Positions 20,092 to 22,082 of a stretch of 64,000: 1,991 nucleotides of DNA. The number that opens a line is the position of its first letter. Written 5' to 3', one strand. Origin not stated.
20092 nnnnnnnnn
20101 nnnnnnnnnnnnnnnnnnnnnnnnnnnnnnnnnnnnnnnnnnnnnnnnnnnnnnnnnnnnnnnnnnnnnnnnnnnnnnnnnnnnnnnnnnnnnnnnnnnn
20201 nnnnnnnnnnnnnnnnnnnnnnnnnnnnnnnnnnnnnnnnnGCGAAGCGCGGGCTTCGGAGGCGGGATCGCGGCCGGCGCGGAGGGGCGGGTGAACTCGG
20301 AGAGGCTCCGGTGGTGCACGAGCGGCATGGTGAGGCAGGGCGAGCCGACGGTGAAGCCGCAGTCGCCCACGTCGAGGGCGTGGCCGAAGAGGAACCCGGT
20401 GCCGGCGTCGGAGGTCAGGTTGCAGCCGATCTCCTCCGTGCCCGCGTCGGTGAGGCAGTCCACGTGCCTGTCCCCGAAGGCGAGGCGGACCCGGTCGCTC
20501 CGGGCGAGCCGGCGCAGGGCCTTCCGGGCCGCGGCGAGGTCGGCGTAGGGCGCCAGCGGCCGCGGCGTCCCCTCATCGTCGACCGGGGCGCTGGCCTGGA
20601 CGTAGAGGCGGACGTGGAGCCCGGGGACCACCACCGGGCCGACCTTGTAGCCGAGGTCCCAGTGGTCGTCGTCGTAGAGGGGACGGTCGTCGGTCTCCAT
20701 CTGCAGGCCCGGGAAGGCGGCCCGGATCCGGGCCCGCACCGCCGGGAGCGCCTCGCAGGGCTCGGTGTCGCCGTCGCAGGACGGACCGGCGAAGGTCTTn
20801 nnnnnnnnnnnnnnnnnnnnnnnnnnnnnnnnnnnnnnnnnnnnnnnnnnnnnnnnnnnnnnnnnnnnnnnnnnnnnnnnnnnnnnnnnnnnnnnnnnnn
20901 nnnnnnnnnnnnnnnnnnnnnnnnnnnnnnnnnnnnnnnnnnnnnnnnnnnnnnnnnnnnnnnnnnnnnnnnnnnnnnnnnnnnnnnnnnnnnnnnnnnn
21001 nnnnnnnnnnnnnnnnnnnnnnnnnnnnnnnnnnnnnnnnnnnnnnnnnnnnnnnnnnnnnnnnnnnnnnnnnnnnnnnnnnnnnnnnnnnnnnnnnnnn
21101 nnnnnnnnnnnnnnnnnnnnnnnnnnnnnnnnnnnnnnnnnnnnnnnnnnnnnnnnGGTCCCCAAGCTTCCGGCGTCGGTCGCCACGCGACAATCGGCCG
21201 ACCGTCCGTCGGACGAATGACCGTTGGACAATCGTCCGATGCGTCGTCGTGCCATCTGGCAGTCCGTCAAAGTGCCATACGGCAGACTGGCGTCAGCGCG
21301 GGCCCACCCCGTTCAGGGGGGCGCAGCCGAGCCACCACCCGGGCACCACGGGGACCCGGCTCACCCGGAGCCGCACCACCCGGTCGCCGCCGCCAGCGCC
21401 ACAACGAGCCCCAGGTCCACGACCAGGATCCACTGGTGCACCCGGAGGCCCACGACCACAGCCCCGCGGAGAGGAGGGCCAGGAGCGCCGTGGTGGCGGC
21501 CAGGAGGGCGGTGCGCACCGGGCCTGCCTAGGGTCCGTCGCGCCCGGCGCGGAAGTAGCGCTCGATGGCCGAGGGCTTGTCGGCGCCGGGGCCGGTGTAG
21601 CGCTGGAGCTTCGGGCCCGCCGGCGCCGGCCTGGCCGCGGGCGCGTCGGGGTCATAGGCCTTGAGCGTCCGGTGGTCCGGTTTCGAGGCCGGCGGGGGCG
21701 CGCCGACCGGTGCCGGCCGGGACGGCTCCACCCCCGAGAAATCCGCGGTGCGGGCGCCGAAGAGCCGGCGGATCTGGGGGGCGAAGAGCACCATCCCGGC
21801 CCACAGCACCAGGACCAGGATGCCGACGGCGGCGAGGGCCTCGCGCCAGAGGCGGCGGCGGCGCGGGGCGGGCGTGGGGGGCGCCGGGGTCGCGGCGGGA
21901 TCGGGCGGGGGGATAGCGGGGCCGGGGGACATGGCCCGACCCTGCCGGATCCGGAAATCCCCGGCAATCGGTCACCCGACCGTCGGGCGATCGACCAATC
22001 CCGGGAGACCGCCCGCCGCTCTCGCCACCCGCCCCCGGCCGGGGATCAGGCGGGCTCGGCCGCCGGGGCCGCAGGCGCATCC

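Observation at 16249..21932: Cluster of paralogous membrane proteins built from an unrecognised ~90-aa repeat module plus Cys-motif TM proteins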

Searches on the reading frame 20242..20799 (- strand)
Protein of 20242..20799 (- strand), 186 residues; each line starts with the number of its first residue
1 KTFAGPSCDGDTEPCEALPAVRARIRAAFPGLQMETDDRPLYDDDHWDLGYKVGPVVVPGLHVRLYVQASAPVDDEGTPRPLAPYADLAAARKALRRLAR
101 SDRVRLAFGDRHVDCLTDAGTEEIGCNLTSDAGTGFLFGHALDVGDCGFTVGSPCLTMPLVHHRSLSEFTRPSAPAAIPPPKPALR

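Call 25: search_protein_representatives(alignment_id=A2)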
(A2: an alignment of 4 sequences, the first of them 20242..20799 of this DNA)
Query: 4 sequences, 190 profile positions. Proteins with E-value up to 0.001 (for the whole library): 18; up to 1e-10: 10; up to 1e-30: 2. The best 18 are listed.
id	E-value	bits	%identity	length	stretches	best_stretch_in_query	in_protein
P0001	2.0e-208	702.6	-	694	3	1-190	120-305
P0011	1.0e-33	132.8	-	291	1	1-144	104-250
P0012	5.3e-29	117.4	-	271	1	5-139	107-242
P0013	6.4e-25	104.1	-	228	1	4-99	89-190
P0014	2.9e-20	88.9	-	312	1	6-133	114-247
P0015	3.3e-17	79.0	-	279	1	6-142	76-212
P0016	2.4e-16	76.2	-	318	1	7-119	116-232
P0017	2.2e-15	73.0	-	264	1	7-134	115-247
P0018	4.4e-15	72.0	-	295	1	7-136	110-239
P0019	2.1e-14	69.8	-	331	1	4-103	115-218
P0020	6.9e-10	55.1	-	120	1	79-145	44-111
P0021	2.2e-09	53.4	-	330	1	5-126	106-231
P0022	5.3e-06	42.4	-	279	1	7-121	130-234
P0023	6.8e-06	42.1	-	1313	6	157-188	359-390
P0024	1.6e-05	40.8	-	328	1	27-136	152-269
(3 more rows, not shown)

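Call 29: find_encoding_contigs(protein=P0013, flank=10000, max_places=3)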
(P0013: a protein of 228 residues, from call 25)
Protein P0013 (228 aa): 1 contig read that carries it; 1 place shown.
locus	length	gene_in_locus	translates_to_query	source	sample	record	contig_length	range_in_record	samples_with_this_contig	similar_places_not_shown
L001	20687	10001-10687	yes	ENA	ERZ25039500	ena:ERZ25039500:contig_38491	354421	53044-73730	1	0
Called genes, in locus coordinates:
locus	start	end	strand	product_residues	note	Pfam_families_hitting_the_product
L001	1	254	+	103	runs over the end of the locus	-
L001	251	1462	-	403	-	PF07676:PD40 (faint)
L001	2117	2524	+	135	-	PF13279:4HBT_2, PF03061:4HBT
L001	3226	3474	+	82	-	PF07690:MFS_1 (weak)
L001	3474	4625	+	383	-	PF07690:MFS_1, PF03137:OATP (weak)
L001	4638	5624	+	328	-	-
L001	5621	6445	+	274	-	-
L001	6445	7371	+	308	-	-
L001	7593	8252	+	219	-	-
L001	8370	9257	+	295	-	-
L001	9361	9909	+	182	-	-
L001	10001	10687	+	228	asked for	-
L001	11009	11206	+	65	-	-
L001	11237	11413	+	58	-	-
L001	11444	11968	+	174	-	-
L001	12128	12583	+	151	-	-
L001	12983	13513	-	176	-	-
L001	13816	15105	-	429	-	PF00091:Tubulin, PF12327:FtsZ_C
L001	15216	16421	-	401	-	PF14450:FtsA, PF02491:SHS2_FTSA, PF06723:MreB_Mbl, PF11104:PilM_2 (weak), PF06277:EutA, PF14450:FtsA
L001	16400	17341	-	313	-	PF08478:POTRA_1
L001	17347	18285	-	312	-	PF01820:Dala_Dala_lig_N, PF01071:GARS_A (weak), PF02655:ATP-grasp_3, PF02786:CPSase_L_D2, PF08443:RimK (faint), PF02222:ATP-grasp, PF07478:Dala_Dala_lig_C, PF13535:ATP-grasp_4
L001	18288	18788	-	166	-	PF02873:MurB_C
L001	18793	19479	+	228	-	-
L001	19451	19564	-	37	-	-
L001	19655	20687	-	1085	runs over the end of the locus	PF01098:FTSW_RODA_SPOVE, PF03033:Glyco_transf_28, PF04101:Glyco_tran_28_C, PF06722:EryCIII-like_C (faint), PF01225:Mur_ligase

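Call 30: find_encoding_contigs(protein=P0012, flank=10000, max_places=3)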
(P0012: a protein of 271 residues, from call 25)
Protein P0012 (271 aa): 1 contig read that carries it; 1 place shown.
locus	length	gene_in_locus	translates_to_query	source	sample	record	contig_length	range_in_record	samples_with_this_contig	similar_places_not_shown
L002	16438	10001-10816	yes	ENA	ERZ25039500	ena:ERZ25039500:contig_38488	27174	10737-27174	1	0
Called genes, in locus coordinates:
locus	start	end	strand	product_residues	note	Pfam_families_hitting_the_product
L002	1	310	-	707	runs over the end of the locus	PF11896:GlgE_dom_N_S, PF00128:Alpha-amylase (weak), PF21702:GLGE_C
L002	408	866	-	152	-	PF08922:DUF1905, PF13376:OmdA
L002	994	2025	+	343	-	-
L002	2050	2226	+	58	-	-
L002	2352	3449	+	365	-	-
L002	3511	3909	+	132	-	-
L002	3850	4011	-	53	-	-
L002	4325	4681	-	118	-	-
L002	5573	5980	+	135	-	PF13279:4HBT_2, PF03061:4HBT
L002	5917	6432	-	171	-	-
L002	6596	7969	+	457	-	PF07690:MFS_1, PF03137:OATP (weak)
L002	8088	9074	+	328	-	-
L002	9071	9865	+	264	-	-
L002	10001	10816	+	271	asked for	-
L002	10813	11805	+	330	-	-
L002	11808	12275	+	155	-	-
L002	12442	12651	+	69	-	-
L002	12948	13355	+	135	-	-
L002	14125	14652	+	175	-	-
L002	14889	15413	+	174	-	-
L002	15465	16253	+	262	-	-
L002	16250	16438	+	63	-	?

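Call 31: find_encoding_contigs(protein=P0019, flank=10000, max_places=3)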
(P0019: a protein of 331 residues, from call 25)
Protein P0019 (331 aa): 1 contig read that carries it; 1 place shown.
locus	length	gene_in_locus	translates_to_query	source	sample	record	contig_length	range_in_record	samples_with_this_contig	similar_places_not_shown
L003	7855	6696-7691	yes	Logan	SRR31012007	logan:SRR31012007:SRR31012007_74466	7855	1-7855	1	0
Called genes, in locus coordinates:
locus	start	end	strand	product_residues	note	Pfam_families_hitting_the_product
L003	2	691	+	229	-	?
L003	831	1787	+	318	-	-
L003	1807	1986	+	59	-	-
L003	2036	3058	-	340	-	PF22599:SecDF_P1_head (weak)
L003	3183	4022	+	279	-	-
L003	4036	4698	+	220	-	-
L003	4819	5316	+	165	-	-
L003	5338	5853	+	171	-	-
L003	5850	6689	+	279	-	-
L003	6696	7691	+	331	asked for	-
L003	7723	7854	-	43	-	?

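Call 79: find_encoding_contigs(protein=P0014, flank=10000, max_places=3)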
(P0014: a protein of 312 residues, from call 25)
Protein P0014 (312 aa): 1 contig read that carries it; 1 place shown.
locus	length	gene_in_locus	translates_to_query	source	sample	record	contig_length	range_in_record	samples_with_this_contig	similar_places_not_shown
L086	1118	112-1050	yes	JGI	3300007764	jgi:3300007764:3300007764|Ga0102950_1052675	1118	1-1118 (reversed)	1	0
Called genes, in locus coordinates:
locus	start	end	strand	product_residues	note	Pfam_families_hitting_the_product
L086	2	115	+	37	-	?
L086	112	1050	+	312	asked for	-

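Call 80: find_encoding_contigs(protein=P0020, flank=10000, max_places=3)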
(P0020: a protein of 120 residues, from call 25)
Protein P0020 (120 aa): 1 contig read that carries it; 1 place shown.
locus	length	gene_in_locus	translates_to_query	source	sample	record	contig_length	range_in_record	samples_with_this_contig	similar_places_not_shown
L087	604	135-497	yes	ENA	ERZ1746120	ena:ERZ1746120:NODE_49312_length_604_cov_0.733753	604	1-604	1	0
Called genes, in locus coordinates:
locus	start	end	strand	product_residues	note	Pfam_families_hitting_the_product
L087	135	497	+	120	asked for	-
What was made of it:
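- Tried and rejected: Contexts of P0014 and P0020 are contigs of 1.1 kb or less (calls 79, 80).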

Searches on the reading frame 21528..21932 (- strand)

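Call 4: search_protein_families(library=pfam, proteins=[window:21528-21932:-], max_evalue=1)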
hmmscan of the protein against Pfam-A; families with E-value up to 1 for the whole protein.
window:21528-21932:- (134 aa): 1 family
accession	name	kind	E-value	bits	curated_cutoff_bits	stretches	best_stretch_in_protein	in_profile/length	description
PF12911.12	OppC_N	-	0.067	13.5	23.9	1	25-54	7-36/53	N-terminal TM domain of oligopeptide transport permease C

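Call 5: search_protein_families(library=ncbifam, proteins=[window:21528-21932:-], max_evalue=1)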
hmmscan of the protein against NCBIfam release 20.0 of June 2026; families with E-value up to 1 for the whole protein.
window:21528-21932:- (134 aa): 2 families
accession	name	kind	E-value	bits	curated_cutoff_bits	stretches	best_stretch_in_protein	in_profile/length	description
NF033761.1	gliding_GltJ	equivalog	0.013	14.7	450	1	5-116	345-455/671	adventurous gliding motility protein GltJ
NF040486.1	SrfA_fam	subfamily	0.2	11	150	1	10-107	200-290/438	SrfA family protein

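Call 69: search_protein_families(library=padloc, proteins=[P0009, window:21528-21932:-], max_evalue=1)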
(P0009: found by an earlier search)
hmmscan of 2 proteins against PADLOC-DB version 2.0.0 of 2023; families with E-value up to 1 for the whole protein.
P0009 (299 aa): 0 families

window:21528-21932:- (134 aa): 0 families

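Call 76: search_protein_families(library=phrogs, proteins=[P0009, window:21528-21932:-], max_evalue=0.1)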
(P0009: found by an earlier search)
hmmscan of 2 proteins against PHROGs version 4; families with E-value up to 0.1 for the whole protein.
P0009 (299 aa): 0 families

window:21528-21932:- (134 aa): 1 family
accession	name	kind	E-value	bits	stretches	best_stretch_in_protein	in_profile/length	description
phrog_6241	-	unknown function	0.095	12.5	0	24-61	307-344/445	-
